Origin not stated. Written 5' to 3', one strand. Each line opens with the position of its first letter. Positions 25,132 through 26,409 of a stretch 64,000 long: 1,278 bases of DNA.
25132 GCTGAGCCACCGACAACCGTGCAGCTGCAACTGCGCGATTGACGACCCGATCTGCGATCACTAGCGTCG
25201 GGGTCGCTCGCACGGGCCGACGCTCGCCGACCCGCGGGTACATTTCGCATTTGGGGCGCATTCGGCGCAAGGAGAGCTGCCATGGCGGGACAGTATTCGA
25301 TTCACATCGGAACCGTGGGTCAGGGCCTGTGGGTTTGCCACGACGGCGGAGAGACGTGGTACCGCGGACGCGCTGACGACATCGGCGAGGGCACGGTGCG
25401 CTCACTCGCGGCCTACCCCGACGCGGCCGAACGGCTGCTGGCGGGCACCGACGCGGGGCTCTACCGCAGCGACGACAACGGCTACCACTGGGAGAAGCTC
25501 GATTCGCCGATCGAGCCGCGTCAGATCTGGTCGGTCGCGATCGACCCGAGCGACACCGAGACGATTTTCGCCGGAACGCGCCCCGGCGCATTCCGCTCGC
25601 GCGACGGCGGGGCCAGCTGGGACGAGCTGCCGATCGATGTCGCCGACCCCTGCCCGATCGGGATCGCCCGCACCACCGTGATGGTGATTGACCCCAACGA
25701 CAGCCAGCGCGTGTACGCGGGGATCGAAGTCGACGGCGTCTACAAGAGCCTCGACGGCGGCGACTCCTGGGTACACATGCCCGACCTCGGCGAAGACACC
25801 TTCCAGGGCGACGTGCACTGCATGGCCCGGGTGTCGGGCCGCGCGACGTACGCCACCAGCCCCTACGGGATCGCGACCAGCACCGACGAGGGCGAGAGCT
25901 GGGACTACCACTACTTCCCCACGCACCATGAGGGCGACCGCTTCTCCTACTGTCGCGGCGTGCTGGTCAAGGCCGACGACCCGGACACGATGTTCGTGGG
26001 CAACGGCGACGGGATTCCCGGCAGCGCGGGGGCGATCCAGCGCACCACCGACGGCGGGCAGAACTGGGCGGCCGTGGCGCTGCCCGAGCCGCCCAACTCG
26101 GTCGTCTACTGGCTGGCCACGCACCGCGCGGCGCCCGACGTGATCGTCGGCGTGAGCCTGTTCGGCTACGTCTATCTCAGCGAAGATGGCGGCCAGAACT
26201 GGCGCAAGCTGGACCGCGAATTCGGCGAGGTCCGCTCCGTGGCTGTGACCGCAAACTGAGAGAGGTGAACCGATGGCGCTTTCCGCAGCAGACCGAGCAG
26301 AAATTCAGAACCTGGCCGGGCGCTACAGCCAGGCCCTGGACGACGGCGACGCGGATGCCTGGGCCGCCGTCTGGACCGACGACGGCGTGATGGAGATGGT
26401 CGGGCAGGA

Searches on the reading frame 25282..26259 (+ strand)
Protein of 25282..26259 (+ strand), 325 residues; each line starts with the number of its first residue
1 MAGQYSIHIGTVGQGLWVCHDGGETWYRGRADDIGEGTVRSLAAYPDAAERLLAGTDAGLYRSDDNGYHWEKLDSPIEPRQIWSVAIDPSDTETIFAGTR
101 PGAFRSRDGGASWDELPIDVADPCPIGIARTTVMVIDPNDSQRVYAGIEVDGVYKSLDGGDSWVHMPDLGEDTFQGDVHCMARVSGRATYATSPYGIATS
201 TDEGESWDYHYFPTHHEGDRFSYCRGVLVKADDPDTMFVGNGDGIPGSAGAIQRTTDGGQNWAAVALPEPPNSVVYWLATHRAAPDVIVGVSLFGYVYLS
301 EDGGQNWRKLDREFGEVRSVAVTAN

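Call 71: search_protein_families(library=pfam, proteins=[window:25282-26259:+], max_evalue=0.00001)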
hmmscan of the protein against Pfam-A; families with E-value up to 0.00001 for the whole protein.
window:25282-26259:+ (325 aa): 3 families
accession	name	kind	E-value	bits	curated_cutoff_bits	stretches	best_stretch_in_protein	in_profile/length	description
PF15902.12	Sortilin-Vps10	-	2e-19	70.2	33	2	198-315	4-117/446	Sortilin, neurotensin receptor 3,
PF02012.26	BNR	-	4.4e-13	47.5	27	0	298-309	1-12/12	BNR/Asp-box repeat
PF14870.12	PSII_BNR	-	4.8e-10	39.6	27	0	46-163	26-137/303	Photosynthesis system II assembly factor YCF48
